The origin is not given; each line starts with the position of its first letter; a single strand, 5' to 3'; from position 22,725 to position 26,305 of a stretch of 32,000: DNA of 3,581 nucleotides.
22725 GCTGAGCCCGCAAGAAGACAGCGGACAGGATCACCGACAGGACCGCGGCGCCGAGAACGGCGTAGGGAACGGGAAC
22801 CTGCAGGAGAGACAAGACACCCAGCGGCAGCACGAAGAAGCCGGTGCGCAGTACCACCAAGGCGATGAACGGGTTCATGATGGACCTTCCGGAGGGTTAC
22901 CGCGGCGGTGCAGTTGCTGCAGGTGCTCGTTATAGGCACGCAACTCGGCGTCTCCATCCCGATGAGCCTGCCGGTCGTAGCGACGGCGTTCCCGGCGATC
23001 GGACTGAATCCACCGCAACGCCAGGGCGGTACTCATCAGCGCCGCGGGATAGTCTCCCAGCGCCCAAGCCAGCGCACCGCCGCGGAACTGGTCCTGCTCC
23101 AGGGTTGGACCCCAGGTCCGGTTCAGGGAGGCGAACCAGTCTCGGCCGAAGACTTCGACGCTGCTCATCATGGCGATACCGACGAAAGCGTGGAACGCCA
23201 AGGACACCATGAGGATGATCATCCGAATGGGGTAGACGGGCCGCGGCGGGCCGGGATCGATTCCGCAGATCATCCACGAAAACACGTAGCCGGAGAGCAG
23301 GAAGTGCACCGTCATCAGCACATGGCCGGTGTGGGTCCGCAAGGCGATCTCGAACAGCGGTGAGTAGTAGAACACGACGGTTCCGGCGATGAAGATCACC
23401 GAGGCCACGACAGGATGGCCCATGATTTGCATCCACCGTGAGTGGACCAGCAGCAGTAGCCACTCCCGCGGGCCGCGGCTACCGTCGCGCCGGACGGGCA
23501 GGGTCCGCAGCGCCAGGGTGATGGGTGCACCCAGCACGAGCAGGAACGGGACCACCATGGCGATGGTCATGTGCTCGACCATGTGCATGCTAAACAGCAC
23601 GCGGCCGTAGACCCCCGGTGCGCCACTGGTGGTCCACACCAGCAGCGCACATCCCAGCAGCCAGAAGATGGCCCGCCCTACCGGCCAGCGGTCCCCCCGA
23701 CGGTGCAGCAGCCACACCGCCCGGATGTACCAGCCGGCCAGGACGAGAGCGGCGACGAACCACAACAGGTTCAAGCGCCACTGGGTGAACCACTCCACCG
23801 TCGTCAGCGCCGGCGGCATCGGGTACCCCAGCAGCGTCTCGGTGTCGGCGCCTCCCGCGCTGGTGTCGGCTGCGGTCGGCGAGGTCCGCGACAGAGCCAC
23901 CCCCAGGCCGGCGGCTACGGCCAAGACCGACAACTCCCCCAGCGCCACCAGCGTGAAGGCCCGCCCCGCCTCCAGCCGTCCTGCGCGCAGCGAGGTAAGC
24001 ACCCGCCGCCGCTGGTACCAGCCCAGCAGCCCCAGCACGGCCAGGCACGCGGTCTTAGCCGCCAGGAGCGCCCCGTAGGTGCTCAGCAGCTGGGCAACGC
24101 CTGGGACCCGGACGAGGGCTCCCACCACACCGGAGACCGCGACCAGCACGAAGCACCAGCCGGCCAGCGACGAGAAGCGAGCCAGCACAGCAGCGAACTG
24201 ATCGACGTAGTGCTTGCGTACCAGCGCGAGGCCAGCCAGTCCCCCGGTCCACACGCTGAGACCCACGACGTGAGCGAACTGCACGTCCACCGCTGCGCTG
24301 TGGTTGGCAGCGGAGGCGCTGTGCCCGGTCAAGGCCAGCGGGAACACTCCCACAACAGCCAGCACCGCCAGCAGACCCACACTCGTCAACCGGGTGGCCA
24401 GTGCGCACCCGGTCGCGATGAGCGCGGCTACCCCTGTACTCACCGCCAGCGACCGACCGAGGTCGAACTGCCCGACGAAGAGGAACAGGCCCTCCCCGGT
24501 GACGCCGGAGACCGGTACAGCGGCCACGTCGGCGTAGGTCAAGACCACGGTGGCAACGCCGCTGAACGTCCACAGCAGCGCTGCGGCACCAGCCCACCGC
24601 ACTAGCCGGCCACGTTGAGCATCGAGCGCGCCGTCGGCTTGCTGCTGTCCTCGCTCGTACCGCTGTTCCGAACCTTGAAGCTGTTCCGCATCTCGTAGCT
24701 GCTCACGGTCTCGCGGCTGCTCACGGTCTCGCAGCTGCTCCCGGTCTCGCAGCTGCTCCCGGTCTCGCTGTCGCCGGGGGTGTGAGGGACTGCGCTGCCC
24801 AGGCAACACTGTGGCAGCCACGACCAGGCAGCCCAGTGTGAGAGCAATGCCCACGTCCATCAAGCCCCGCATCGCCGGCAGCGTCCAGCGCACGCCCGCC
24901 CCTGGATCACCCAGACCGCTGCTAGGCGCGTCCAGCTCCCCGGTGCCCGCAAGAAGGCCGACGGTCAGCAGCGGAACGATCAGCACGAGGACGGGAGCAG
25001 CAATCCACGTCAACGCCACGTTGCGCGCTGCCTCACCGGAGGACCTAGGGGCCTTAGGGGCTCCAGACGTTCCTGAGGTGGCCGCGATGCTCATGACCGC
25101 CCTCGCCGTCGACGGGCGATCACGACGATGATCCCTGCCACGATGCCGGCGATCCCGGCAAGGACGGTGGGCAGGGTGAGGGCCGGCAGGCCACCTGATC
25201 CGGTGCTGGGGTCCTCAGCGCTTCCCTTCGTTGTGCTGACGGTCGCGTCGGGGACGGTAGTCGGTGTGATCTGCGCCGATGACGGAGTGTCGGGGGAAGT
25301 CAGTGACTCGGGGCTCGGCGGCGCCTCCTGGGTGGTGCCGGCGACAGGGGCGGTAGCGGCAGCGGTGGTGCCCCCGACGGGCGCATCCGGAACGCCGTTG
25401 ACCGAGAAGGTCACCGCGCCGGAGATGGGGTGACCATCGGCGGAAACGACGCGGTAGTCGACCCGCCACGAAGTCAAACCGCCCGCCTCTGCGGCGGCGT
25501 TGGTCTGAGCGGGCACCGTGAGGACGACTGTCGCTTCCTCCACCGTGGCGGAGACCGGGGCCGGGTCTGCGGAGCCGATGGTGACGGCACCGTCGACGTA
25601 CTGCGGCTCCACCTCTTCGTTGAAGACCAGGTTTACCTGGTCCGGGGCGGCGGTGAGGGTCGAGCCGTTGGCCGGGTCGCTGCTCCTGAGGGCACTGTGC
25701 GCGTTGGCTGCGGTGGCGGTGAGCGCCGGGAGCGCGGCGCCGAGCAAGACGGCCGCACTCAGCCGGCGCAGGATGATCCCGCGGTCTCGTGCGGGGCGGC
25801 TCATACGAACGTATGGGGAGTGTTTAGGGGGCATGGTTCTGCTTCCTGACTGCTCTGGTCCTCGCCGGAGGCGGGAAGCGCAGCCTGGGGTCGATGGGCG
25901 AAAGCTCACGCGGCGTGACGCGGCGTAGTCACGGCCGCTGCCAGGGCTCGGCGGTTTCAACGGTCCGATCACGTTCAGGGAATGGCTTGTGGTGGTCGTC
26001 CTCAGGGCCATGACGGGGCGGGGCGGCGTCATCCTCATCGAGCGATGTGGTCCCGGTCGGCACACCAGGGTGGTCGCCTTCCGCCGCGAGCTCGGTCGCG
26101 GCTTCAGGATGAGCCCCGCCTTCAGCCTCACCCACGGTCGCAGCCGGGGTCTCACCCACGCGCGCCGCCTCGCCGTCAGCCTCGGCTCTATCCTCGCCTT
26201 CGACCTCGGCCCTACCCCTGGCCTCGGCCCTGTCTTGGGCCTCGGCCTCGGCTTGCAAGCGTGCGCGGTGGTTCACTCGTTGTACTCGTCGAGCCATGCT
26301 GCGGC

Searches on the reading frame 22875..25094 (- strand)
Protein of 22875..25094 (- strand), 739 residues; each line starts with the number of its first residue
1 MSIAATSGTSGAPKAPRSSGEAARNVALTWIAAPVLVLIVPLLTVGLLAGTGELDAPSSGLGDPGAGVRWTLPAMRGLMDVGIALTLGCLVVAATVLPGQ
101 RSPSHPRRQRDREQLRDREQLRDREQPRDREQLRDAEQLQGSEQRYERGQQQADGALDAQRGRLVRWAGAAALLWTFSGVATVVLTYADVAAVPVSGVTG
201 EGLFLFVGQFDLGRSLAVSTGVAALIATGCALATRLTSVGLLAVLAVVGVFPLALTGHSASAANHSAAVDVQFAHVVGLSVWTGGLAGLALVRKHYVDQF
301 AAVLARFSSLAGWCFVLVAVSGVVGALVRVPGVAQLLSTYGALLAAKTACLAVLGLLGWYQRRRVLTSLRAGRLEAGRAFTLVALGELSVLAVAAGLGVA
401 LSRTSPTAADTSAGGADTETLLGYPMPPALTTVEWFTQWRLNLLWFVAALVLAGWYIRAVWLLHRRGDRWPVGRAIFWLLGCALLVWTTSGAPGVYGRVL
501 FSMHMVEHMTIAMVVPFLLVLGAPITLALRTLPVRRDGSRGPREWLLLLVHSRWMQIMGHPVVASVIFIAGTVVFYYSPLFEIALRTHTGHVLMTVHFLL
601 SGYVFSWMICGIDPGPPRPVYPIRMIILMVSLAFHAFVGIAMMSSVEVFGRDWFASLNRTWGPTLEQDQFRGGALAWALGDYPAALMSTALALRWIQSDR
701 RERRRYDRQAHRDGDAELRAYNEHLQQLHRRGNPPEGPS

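Call 56: search_protein_families(library=pfam, proteins=[window:22875-25094:-])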
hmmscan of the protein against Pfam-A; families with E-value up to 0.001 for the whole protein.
window:22875-25094:- (739 aa): 2 families
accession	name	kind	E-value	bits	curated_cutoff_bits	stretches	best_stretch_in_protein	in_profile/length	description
PF09678.15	Caa3_CtaG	-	7.7e-80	268.1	27.7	1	455-697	2-236/237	Cytochrome c oxidase caa3 assembly factor (Caa3_CtaG)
PF05425.18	CopD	-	1.5e-12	48.2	32.1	1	302-400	2-104/105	Copper resistance protein D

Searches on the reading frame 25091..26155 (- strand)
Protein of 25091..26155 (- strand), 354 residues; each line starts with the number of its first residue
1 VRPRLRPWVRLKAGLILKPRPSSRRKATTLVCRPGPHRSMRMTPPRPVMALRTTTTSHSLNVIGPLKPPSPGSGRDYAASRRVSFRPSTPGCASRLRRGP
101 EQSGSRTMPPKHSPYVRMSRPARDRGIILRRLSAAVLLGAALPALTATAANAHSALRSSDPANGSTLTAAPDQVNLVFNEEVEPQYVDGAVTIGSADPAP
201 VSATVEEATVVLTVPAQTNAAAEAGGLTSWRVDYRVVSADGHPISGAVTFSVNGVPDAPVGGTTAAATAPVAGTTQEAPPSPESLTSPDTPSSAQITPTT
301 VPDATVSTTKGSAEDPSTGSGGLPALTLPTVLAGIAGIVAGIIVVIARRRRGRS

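Call 56: search_protein_families(library=pfam, proteins=[window:25091-26155:-])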
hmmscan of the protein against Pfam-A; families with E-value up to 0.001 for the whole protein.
window:25091-26155:- (354 aa): 2 families
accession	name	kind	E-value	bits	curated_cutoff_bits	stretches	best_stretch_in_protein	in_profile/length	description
PF04234.18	CopC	-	2.9e-20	73.5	23.3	1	153-252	1-92/92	CopC domain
PF13205.12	Big_5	-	5.5e-05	24.3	23.6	1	156-215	7-70/105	Bacterial Ig-like domain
